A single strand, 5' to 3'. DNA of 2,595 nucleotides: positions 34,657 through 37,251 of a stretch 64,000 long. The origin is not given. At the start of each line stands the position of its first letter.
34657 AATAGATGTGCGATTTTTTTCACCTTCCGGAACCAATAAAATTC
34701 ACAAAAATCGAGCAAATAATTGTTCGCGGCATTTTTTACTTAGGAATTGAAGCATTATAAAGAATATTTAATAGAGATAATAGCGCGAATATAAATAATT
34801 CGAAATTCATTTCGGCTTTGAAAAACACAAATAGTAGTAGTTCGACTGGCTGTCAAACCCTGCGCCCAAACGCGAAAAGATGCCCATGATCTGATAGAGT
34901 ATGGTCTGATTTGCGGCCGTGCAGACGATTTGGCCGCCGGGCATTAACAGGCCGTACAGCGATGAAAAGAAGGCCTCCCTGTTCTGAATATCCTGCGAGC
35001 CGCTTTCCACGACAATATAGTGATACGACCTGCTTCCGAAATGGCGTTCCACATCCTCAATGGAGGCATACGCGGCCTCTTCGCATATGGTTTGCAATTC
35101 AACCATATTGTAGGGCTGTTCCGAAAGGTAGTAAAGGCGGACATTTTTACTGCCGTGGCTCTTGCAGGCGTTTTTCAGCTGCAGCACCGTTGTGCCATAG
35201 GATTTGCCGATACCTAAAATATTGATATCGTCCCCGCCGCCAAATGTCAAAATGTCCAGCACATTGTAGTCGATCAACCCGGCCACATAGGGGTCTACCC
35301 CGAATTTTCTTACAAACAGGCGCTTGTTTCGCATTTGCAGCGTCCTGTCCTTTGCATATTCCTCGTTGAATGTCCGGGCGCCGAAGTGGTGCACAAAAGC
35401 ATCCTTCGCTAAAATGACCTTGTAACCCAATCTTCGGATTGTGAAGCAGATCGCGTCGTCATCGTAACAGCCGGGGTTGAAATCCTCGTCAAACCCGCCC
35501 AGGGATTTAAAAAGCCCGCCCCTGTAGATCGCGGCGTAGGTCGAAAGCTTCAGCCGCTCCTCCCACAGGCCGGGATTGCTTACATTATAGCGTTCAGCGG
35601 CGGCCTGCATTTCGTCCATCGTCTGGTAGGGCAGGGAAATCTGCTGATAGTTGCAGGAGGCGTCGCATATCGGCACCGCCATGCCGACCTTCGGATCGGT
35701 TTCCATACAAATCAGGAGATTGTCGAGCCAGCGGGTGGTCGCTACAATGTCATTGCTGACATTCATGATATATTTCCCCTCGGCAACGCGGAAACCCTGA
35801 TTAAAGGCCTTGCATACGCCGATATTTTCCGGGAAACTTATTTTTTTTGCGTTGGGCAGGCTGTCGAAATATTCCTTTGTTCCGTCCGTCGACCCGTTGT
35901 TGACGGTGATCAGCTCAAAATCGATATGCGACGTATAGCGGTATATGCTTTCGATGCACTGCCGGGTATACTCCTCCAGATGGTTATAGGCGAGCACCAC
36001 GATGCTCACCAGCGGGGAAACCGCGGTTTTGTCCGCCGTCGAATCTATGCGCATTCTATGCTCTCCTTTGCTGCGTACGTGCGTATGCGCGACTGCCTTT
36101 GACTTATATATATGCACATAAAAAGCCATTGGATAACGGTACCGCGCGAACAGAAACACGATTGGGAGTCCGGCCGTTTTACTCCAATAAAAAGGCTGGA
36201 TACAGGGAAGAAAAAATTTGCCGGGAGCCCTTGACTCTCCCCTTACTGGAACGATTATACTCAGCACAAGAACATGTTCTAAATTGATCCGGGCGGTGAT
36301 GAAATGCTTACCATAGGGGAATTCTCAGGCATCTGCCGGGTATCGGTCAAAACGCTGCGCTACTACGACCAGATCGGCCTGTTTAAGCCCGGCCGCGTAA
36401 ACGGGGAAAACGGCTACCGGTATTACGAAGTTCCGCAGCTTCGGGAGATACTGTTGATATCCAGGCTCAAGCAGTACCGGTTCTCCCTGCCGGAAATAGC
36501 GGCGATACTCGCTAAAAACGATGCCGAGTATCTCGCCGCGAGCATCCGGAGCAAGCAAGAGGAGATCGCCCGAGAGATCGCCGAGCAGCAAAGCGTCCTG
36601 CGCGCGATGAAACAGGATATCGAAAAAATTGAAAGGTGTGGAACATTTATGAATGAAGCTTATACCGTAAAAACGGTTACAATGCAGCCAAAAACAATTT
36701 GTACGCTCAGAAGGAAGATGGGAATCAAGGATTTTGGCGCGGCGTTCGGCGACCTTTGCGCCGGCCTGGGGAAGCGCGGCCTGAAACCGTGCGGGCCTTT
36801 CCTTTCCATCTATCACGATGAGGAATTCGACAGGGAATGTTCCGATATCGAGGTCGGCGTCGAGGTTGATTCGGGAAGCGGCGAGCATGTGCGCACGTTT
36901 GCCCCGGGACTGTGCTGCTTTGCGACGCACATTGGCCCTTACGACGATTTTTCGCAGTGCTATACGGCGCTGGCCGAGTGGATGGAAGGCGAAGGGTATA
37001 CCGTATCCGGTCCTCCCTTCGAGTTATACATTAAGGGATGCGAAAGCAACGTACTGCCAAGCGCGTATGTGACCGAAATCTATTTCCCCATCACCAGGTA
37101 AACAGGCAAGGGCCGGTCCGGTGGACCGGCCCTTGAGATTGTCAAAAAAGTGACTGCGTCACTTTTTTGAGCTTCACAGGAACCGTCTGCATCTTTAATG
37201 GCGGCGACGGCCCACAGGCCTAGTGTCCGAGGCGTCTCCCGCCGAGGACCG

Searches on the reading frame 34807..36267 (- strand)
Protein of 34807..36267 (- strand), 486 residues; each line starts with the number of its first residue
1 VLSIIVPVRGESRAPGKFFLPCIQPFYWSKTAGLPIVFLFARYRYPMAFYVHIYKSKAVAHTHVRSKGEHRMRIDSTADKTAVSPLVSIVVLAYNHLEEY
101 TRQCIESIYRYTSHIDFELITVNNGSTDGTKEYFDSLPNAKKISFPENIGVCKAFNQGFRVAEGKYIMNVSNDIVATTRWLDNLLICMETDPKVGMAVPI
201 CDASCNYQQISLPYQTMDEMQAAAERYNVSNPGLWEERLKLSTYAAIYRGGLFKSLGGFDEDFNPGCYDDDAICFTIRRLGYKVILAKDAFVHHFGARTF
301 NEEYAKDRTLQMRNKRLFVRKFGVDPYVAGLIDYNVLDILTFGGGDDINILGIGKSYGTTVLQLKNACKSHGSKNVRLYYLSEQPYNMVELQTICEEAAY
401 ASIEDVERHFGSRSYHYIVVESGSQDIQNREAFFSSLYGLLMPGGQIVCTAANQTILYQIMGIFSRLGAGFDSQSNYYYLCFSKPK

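Call 95: search_protein_families(library=pfam, proteins=[window:34807-36267:-])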
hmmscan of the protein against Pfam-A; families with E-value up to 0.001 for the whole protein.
window:34807-36267:- (486 aa): 3 families
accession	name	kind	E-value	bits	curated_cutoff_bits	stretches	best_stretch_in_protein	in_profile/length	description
PF00535.33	Glycos_transf_2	-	5.6e-21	75.6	23.3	1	88-204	1-121/168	Glycosyl transferase family 2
PF13641.12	Glyco_tranf_2_3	-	4.8e-09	37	27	1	87-309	3-225/230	Glycosyltransferase like family 2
PF10111.15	Glyco_tranf_2_2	-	3.8e-06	27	27.3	1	89-270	2-192/276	Glycosyltransferase like family 2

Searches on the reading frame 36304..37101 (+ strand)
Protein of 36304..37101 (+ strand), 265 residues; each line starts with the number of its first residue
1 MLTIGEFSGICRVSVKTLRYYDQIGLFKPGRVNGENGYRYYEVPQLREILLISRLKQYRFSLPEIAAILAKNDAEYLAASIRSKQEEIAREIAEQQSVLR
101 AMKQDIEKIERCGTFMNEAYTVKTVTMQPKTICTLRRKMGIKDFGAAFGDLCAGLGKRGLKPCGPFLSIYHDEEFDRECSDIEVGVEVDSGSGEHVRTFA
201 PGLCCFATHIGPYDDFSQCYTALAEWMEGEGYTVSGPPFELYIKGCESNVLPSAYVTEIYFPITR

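Call 95: search_protein_families(library=pfam, proteins=[window:36304-37101:+])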
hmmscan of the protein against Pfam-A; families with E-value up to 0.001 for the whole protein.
window:36304-37101:+ (265 aa): 3 families
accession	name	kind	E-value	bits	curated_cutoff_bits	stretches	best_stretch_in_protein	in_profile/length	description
PF13411.12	MerR_1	-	1.5e-15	57.5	21.6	1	3-70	2-67/69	MerR HTH family regulatory protein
PF06445.20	GyrI-like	-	3.4e-15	57.1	26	1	122-263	3-154/155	GyrI-like small molecule binding domain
PF00376.29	MerR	-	2.1e-12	47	28.2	1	3-41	1-38/38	MerR family regulatory protein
